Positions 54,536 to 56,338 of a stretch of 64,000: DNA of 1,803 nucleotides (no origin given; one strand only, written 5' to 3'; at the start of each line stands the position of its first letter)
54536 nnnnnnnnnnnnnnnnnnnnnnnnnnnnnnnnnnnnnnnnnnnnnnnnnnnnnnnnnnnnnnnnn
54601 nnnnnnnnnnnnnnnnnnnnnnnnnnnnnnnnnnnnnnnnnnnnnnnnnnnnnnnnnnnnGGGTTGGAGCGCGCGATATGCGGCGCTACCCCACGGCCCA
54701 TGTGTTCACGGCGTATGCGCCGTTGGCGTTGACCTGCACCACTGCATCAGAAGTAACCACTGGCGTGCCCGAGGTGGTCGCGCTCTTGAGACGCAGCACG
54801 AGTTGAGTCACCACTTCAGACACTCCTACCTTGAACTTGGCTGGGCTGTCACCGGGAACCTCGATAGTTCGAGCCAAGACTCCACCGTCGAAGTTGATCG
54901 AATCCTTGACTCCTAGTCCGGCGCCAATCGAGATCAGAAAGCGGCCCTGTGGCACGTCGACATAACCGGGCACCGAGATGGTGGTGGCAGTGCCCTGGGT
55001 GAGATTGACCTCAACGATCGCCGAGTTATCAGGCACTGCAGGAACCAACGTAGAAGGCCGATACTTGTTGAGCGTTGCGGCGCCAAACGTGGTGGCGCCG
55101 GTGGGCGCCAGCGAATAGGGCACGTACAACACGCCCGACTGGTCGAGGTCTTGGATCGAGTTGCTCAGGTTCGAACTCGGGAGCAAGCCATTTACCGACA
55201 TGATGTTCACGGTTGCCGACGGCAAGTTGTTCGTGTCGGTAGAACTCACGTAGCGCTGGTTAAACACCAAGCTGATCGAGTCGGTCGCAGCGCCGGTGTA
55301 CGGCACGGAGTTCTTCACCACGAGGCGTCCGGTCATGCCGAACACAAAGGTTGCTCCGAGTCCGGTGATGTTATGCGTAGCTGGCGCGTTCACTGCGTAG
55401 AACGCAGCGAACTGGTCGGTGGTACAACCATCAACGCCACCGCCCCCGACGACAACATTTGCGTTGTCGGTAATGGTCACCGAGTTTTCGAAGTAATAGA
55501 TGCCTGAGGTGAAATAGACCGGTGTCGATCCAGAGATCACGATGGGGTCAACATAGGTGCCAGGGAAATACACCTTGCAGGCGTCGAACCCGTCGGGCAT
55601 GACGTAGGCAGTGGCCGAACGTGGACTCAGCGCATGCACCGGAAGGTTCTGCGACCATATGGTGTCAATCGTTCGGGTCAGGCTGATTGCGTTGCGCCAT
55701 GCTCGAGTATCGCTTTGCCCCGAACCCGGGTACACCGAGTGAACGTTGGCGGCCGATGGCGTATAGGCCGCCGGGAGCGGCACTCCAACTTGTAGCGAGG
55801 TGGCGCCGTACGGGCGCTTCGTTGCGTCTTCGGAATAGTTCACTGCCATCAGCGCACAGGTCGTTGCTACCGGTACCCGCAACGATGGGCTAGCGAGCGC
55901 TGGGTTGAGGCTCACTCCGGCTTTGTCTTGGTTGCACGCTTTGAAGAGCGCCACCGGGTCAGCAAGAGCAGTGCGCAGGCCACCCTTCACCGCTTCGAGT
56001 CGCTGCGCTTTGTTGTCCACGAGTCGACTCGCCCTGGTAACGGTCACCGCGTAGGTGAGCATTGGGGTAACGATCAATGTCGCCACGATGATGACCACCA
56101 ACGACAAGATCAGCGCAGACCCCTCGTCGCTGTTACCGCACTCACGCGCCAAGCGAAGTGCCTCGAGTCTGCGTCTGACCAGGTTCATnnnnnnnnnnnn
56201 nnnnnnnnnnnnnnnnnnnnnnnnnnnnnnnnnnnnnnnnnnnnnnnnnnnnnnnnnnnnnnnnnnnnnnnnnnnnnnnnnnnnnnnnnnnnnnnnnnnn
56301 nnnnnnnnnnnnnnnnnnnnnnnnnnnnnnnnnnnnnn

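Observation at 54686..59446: Orphan three-gene pilin-like operon with no pilus machinery nearby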

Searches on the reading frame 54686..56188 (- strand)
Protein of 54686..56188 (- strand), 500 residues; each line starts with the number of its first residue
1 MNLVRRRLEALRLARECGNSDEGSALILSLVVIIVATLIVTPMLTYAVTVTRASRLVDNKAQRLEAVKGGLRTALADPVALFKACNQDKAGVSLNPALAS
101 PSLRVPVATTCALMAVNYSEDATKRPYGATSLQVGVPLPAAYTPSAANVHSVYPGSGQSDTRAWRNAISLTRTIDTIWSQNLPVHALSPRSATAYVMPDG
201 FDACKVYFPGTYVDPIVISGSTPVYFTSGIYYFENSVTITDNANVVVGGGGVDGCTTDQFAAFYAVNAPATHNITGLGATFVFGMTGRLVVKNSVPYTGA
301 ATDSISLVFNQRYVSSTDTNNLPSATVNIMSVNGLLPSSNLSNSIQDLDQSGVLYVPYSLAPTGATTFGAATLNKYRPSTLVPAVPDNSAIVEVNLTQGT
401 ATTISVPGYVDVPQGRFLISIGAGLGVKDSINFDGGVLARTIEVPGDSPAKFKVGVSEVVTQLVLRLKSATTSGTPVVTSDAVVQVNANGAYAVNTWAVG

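Call 4: search_protein_families(library=pfam, proteins=[window:54686-56188:-], max_evalue=1)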
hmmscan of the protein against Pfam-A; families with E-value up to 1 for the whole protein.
window:54686-56188:- (500 aa): 0 families
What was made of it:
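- On PilY1/PilC tip adhesins: No such Pfam domain in B or C (call 4).
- Closest known: PilY1/PilC tip adhesin of diderm T4aP. Different: B has a class III signal peptide and no PilY1-type propeller domain hit in Pfam (call 4).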

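Call 5: search_protein_families(library=ncbifam, proteins=[window:54686-56188:-], max_evalue=1)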
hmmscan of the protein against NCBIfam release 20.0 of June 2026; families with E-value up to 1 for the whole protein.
window:54686-56188:- (500 aa): 1 family
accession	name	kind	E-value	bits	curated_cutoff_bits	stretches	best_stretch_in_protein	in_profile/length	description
NF038304.1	EPS_HpsC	equivalog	0.00052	19.7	200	1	18-61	17-60/318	hormogonium polysaccharide secretion pseudopilin HpsC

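Call 11: find_homologous_proteins(query=window:54686-56188:-, max_evalue=0.001)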
Query window:54686-56188:- (500 aa): 272 proteins with E <= 0.001 among 8000 candidates; the best 120 are listed.
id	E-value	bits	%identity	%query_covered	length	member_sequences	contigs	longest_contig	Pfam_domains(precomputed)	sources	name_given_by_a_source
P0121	0.0e+0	1082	100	100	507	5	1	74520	-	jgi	-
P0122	7.2e-291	983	89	100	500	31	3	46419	-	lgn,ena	-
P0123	2.7e-283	958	88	100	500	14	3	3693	-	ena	-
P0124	1.8e-280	949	87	100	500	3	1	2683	-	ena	-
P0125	3.2e-237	806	75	100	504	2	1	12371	-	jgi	jgi:hypothetical protein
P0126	3.2e-211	720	67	100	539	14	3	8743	-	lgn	-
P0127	4.8e-190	651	64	99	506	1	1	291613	-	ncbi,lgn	-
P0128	1.4e-178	613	63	97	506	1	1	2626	-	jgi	jgi:hypothetical protein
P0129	6.9e-172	591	91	61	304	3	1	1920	-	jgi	jgi:hypothetical protein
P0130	1.4e-170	586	61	96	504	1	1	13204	-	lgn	-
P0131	8.5e-170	584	58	100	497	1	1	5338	-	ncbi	-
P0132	1.5e-168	580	61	95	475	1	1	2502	-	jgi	jgi:hypothetical protein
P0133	1.9e-167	576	60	97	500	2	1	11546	-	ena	-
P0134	2.0e-167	576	59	97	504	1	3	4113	-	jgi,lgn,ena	-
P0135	1.0e-166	574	59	97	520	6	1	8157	-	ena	-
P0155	8.5e-113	396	45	96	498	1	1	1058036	-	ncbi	-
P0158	2.3e-112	395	47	76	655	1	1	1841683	PF00754.32,PF22633.4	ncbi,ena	-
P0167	4.2e-111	390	45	96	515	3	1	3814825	-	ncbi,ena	-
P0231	1.3e-93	333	44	96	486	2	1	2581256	-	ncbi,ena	-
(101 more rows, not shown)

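Call 13: find_encoding_contigs(protein=P0167, flank=10000, max_places=2)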
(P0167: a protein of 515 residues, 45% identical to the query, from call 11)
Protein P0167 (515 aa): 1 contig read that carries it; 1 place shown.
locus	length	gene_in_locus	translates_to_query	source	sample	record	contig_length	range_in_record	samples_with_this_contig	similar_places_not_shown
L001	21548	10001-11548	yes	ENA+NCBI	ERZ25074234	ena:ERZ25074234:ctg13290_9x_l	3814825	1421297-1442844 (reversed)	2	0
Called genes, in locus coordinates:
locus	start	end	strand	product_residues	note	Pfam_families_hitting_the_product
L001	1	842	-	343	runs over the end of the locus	PF00296:Bac_luciferase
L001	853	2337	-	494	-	PF00171:Aldedh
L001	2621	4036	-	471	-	PF07969:Amidohydro_3 (weak), PF01979:Amidohydro_1, PF12890:DHOase, PF07969:Amidohydro_3 (weak)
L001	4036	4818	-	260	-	PF00795:CN_hydrolase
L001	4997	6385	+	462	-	PF00392:GntR, PF14502:HTH_41 (faint), PF00155:Aminotran_1_2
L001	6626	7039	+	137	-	-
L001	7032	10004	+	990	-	-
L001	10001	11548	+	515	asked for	-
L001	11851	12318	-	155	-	PF01243:PNPOx_N, PF12900:Pyridox_ox_2 (weak)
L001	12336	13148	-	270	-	-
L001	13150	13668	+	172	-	-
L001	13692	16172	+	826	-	PF00270:DEAD, PF00271:Helicase_C, PF04408:WHD_HA2, PF08482:HrpB_C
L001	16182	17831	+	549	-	PF05681:Fumerase, PF05683:Fumerase_C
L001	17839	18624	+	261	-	PF00149:Metallophos, PF12850:Metallophos_2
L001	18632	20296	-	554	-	PF00561:Abhydrolase_1, PF08386:Abhydrolase_4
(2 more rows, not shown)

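Call 14: find_encoding_contigs(protein=P0158, flank=10000, max_places=2)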
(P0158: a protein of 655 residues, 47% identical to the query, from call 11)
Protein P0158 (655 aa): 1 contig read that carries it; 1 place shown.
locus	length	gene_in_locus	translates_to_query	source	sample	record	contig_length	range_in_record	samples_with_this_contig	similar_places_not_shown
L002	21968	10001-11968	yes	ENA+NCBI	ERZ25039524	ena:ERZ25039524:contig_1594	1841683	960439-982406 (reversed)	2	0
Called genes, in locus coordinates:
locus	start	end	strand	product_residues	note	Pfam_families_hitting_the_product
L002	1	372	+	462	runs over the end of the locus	PF00009:GTP_EFTU, PF01926:MMR_HSR1, PF02421:FeoB_N, PF04548:AIG1 (weak), PF00009:GTP_EFTU, PF01926:MMR_HSR1, PF02421:FeoB_N, PF14714:KH_dom-like, +8 more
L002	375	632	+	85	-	-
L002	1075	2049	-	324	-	PF00248:Aldo_ket_red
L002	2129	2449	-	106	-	-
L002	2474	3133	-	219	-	-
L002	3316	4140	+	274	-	PF00561:Abhydrolase_1, PF12146:Hydrolase_4, PF12697:Abhydrolase_6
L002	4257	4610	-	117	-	PF07963:N_methyl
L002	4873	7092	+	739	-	-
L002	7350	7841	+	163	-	-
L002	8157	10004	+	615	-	PF00092:VWA (weak), PF13519:VWA_2 (weak)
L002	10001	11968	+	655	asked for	PF00754:F5_F8_type_C, PF22633:F5_F8_type_C_2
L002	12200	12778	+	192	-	PF07963:N_methyl (weak)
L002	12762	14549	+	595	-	-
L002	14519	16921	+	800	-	-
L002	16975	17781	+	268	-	PF02586:SRAP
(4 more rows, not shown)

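Call 16: find_encoding_contigs(protein=P0121, flank=10000, max_places=2)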
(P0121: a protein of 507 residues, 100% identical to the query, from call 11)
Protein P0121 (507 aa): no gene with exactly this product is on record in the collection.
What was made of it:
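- Tried and rejected: It is not on record (call 16).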

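Call 17: find_encoding_contigs(protein=P0155, flank=10000, max_places=1)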
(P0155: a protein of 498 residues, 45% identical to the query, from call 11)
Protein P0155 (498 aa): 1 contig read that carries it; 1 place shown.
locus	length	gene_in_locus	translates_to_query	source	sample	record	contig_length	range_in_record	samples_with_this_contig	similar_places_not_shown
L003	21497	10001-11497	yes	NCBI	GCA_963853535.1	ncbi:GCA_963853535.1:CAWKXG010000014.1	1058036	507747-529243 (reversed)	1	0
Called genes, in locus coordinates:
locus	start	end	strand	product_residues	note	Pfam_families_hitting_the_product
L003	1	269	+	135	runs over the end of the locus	PF00037:Fer4 (faint), PF12797:Fer4_2 (faint), PF12837:Fer4_6 (faint), PF13237:Fer4_10 (weak), PF12838:Fer4_7 (weak), PF13187:Fer4_9 (weak)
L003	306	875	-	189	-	PF07883:Cupin_2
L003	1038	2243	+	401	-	PF02771:Acyl-CoA_dh_N, PF02770:Acyl-CoA_dh_M, PF00441:Acyl-CoA_dh_1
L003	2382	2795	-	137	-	PF05425:CopD (weak)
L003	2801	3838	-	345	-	PF02401:LYTB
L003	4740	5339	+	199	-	PF04459:DUF512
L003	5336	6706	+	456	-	PF00009:GTP_EFTU, PF02421:FeoB_N, PF03193:RsgA_GTPase (faint), PF01926:MMR_HSR1, PF00009:GTP_EFTU, PF01926:MMR_HSR1, PF02421:FeoB_N, PF14714:KH_dom-like, +5 more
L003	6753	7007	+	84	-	-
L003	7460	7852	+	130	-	-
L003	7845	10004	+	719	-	PF00092:VWA (weak)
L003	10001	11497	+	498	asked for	-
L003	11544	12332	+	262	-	PF02586:SRAP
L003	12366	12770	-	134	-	PF11969:DcpS_C, PF01230:HIT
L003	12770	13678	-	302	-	PF00106:adh_short, PF13561:adh_short_C2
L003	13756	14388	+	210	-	PF01066:CDP-OH_P_transf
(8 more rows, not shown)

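Call 18: find_encoding_contigs(protein=P0231, flank=10000, max_places=1)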
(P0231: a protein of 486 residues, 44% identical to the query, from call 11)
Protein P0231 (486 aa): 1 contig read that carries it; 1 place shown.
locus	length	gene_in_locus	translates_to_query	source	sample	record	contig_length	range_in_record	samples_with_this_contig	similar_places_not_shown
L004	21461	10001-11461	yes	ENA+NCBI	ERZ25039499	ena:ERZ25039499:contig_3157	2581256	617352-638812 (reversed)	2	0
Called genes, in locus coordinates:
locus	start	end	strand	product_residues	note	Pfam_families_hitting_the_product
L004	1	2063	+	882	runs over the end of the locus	-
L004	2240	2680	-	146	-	PF00903:Glyoxalase, PF18029:Glyoxalase_6 (weak)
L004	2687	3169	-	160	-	PF00154:RecA_N, PF21096:RecA_C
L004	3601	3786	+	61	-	-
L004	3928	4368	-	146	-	-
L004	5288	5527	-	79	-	-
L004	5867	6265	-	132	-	PF00202:Aminotran_3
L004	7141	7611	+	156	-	PF07963:N_methyl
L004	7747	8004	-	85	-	-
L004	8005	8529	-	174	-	-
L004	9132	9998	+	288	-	-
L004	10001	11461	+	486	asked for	-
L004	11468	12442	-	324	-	PF08240:ADH_N, PF00107:ADH_zinc_N, PF13602:ADH_zinc_N_2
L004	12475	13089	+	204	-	PF13302:Acetyltransf_3, PF00583:Acetyltransf_1 (faint)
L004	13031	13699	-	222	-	-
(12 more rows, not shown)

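Call 19: find_encoding_contigs(protein=P0127, flank=10000, max_places=1)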
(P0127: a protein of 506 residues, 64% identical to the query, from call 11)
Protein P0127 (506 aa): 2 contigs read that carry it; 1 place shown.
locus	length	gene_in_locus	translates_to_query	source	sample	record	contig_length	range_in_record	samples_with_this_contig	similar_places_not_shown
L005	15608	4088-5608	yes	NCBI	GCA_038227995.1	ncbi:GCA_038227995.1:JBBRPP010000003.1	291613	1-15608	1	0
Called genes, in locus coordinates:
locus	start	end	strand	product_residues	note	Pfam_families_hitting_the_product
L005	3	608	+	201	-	?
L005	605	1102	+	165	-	-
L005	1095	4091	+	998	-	PF07963:N_methyl (faint), PF00092:VWA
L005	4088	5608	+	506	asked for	-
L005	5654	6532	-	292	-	PF04909:Amidohydro_2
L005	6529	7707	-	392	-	PF04909:Amidohydro_2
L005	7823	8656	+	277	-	PF02586:SRAP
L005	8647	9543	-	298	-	PF00296:Bac_luciferase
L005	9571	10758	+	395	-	PF13439:Glyco_transf_4, PF13579:Glyco_trans_4_4, PF20706:GT4-conflict, PF00534:Glycos_transf_1, PF13692:Glyco_trans_1_4, PF13524:Glyco_trans_1_2 (weak)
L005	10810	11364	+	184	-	PF04011:LemA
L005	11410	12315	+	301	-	PF01435:Peptidase_M48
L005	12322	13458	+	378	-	PF11258:DUF3048, PF17479:DUF3048_C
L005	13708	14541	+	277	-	PF01680:SOR_SNZ, PF05690:ThiG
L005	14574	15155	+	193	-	PF01174:SNO, PF03575:Peptidase_S51 (weak), PF07685:GATase_3 (weak)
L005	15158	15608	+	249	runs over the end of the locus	PF20772:TACO1_YebC_N, PF01709:Transcrip_reg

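Call 28: find_related_loci(query=A1, collection=genome_contigs, flank=10000)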
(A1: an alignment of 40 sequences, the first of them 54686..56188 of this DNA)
Query A1 (500 aa) in genome_contigs; peptide patterns used: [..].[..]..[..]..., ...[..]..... (x = any residue, [..] = any of these).
212 stretches matched a pattern; 177 encode a relative of the query (tblastn E <= 1e-3); the best 80 are kept; 79 distinct loci.
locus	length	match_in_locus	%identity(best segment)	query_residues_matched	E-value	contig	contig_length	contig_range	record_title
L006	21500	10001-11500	90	1-500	0e+0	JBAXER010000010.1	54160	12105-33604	MAG: Actinomycetota bacterium isolate ELA250 MAG250_10, whole genome shotgun sequence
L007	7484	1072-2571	87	1-500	0e+0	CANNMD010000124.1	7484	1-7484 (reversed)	MAG: Acidimicrobiaceae bacterium isolate ZH-Jul18-164 genome assembly, contig: ZH-Jul18-C13271, whole genome shotgun seq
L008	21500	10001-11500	87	1-500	0e+0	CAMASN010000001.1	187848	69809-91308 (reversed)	MAG: Ferrithrix thermotolerans DSM 19514 isolate LH-02apr19-314 genome assembly, contig: LH-02apr19-C18, whole genome sh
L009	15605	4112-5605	64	8-500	0e+0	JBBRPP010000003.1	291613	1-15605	MAG: Acidimicrobiales bacterium isolate La1_metabat2.448 LA1C_B2.448_k141_1143401L_291613_cov_33.6380, whole genome shot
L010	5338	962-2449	58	1-499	4e-176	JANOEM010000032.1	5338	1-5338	MAG: Actinomycetes bacterium isolate SOY_65_metabat_270 SOY_65_k141_1327628, whole genome shotgun sequence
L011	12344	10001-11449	58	21-500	1e-170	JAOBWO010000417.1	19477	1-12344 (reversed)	MAG: Acidimicrobiales bacterium isolate RYN_39 scaffold_4046421, whole genome shotgun sequence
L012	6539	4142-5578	58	21-500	1e-169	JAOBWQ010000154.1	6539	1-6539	MAG: Ilumatobacteraceae bacterium isolate RYN_42 scaffold_6786350, whole genome shotgun sequence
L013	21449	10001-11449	49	3-499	1e-129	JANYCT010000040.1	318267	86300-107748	MAG: Actinomycetes bacterium isolate 336R_metabinner_2 336R_k141_1794279, whole genome shotgun sequence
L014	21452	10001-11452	46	7-499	6e-123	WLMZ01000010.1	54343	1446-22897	MAG: Actinomycetota bacterium isolate UFOp-RH-23may17-1058 RH-23may17-1058-c10, whole genome shotgun sequence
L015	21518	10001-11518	44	15-499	6e-119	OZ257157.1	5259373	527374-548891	MAG: Ilumatobacteraceae bacterium isolate 8e0d062a-0642-4b73-b20b-d4d8d777789f genome assembly, chromosome: 1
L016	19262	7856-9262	49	21-499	1e-133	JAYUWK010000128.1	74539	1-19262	MAG: Actinomycetota bacterium isolate GL124_UP_metabat_89 GL124_UP_metabat_89_127, whole genome shotgun sequence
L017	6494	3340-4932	44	4-499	2e-114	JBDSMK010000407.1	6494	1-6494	MAG: Ilumatobacteraceae bacterium isolate cluster1_bin.391 k127_11540492, whole genome shotgun sequence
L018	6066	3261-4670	43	15-497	3e-112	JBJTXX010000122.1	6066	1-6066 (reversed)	MAG: Actinomycetota bacterium isolate samp_4443_VAMB_817 samp_4443_1527278, whole genome shotgun sequence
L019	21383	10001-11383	45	21-499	8e-110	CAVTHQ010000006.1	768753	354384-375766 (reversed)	MAG: Ilumatobacteraceae bacterium isolate MFD05942.bin.2.348 genome assembly, contig: contig_16922, whole genome shotgun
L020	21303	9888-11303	43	13-497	6e-107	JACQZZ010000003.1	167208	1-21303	MAG: Actinomycetota bacterium isolate NC_groundwater_1580_Pr3_B-0.1um_68_13 SR-2_scaffold_141_64277, whole genome shotgu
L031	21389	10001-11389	42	21-497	4e-101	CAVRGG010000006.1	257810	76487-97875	MAG: uncultured Acidimicrobiaceae bacterium isolate MFD05442.bin.1.296 genome assembly, contig: contig_5939, whole genom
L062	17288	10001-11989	46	21-499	6e-83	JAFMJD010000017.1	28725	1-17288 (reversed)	MAG: Actinomycetota bacterium isolate DEBay_Sum019D_L_G_128 NODE_1165_length_28725_cov_7.449145, whole genome shotgun se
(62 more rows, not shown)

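Call 31: search_protein_families(library=pfam, proteins=[L031:6388-6723:+, L031:6878-7357:+, L031:12852-14003:-, L031:14018-14818:+, L031:14964-16415:-, L031:16187-17923:-, L031:17966-19276:-, L062:4070-5815:+, L062:5823-7040:+, L062:12825-14090:+], max_evalue=0.001)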
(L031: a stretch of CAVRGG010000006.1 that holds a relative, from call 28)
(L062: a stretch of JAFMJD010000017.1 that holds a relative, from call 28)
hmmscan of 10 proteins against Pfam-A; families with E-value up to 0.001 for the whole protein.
L031:6388-6723:+ (111 aa): 1 family
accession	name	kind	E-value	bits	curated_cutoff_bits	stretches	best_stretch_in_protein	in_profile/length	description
PF07963.17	N_methyl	-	4.1e-10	39.2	21.2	1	11-34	2-25/27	Prokaryotic N-terminal methylation motif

L031:6878-7357:+ (159 aa): 1 family
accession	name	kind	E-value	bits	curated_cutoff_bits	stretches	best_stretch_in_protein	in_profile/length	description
PF07963.17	N_methyl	-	5e-05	23.1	21.2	1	18-41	2-25/27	Prokaryotic N-terminal methylation motif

L031:12852-14003:- (383 aa): 6 families
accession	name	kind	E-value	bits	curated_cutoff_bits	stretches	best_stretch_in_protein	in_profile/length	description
PF00437.27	T2SSE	-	1.6e-45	155.8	24.9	1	87-276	94-279/370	Type II/IV secretion system protein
PF25199.1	nSTAND_NTPase5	-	5.1e-05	23.6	34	1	99-172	12-84/145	Novel STAND NTPase 5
PF13401.12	AAA_22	-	5.2e-05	24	27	1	130-203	6-62/130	AAA domain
PF13191.12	AAA_16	-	0.00016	22.7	32.6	1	127-165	23-57/167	AAA ATPase domain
PF01935.23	DUF87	-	0.00021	21.9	23.2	1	132-163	26-57/220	Helicase HerA, central domain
PF13555.12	AAA_29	-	0.00092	19.4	27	0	127-150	20-43/61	P-loop containing region of AAA domain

L031:14018-14818:+ (266 aa): 2 families
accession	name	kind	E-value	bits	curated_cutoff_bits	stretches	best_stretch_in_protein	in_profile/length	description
PF06750.18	A24_N_bact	-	7.4e-29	100.1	23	1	20-103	1-84/84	Bacterial Peptidase A24 N-terminal domain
PF01478.23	Peptidase_A24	-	3.1e-11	44.1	26.5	1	113-225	1-104/104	Type IV leader peptidase family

L031:14964-16415:- (483 aa): 1 family
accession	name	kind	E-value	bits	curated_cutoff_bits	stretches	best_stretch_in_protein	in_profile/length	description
PF00482.28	T2SSF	-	2.6e-57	192.6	25.2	2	146-269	1-125/125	Type II secretion system (T2SS), protein F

L031:16187-17923:- (578 aa): 2 families
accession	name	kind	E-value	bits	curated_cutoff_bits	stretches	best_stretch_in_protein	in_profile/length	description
PF00437.27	T2SSE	-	2.4e-121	405.3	24.9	1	189-573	2-370/370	Type II/IV secretion system protein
PF05157.20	MshEN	-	2.7e-09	37.3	23.1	1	78-161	2-87/90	MshEN domain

L031:17966-19276:- (436 aa): 1 family
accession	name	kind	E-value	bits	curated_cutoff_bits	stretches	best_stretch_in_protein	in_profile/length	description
PF02601.20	Exonuc_VII_L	-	0.00025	21.1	35.9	0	249-380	146-275/315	Exonuclease VII, large subunit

L062:4070-5815:+ (581 aa): 2 families
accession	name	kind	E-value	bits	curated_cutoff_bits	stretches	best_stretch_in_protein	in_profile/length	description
PF00437.27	T2SSE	-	9.4e-119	396.8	24.9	1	194-576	3-370/370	Type II/IV secretion system protein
PF05157.20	MshEN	-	6.9e-16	58.4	23.1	1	82-167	1-88/90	MshEN domain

L062:5823-7040:+ (405 aa): 1 family
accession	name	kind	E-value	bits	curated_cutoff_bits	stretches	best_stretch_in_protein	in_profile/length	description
PF00482.28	T2SSF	-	3.8e-50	169.5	25.2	2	67-190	1-125/125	Type II secretion system (T2SS), protein F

L062:12825-14090:+ (421 aa): 1 family
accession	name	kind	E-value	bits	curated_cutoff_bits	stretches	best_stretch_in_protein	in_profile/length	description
PF00437.27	T2SSE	-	8.2e-46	156.8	24.9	1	58-332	8-281/370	Type II/IV secretion system protein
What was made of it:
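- On Type IV pilins (class III signal peptide proteins): PilD (A24_N_bact + Peptidase_A24) is adjacent to the module in relatives (call 31).
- On Tad pseudopilins (TadE/TadF/TadG): The linked machinery in relatives is of the PilB/PilC/PilD/PilT type (call 31).
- Pfam confirms T2SSE, A24_N_bact + Peptidase_A24, T2SSF and MshEN+T2SSE (call 31). L062 has PilB-PilC-A-B-C followed by a T2SSE ATPase (call 31). They are not TadA/B/C/Z or Flp (call 31).
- Tried and rejected: No TadE or Tad HMM hits, and the linked machinery is T4a-type (calls 4, 5, 31).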

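Call 36: predict_structure(alignment_id=A1)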
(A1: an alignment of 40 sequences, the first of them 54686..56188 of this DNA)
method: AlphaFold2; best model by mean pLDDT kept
length: 500 residues; sequences in the alignment: 40
mean_pLDDT: 84.1   pTM: 0.74
mean pLDDT of the five models: 84.1, 83.7, 83.5, 82.3, 80.9
residues with pLDDT >= 90: 213; 70-90: 207; 50-70: 77; < 50: 3
segments of 3 or more residues with pLDDT < 50: none
pLDDT, mean of each block of 10 residues (from residue 1): 55 52 64 77 70 75 88 85 73 74 87 75 78 87 59 85 91 88 94 93 94 96 95 97 87 79 90 91 97 75 82 84 91 93 94 94 91 95 81 92 92 94 87 90 86 68 87 88 83 85
secondary structure, 60 per line:
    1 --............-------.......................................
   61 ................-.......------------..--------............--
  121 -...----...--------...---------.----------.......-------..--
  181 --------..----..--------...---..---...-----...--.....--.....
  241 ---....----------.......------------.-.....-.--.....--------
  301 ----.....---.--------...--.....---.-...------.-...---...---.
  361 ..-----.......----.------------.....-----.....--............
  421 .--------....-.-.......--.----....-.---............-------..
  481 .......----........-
elements in order: H3-14 H22-76 H78-84 E107-118 E129-131 H163-167 E205-207 E216-218 E224-226 E229-233 E236-240 E244-247 H258-264 E279-283 E288-292 E305-309 E327-331 E348-350 E354-356 E360-362 E368-370 H371-374 E392-396 E402-406 E409-421 E430-433 E437-443 E451-454 E460-471 E479-487 E492-499
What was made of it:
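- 54686..56188 (-): Gene C: 500-aa pilin-like protein without Glu5. Its ATG overlaps B's TGA (ATGA). Leader ends D-E-G|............; a long N-terminal helix is followed by beta-rich domains. AF2 model with pLDDT 84, pTM 0.74 and helix 22-76 (call 36).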
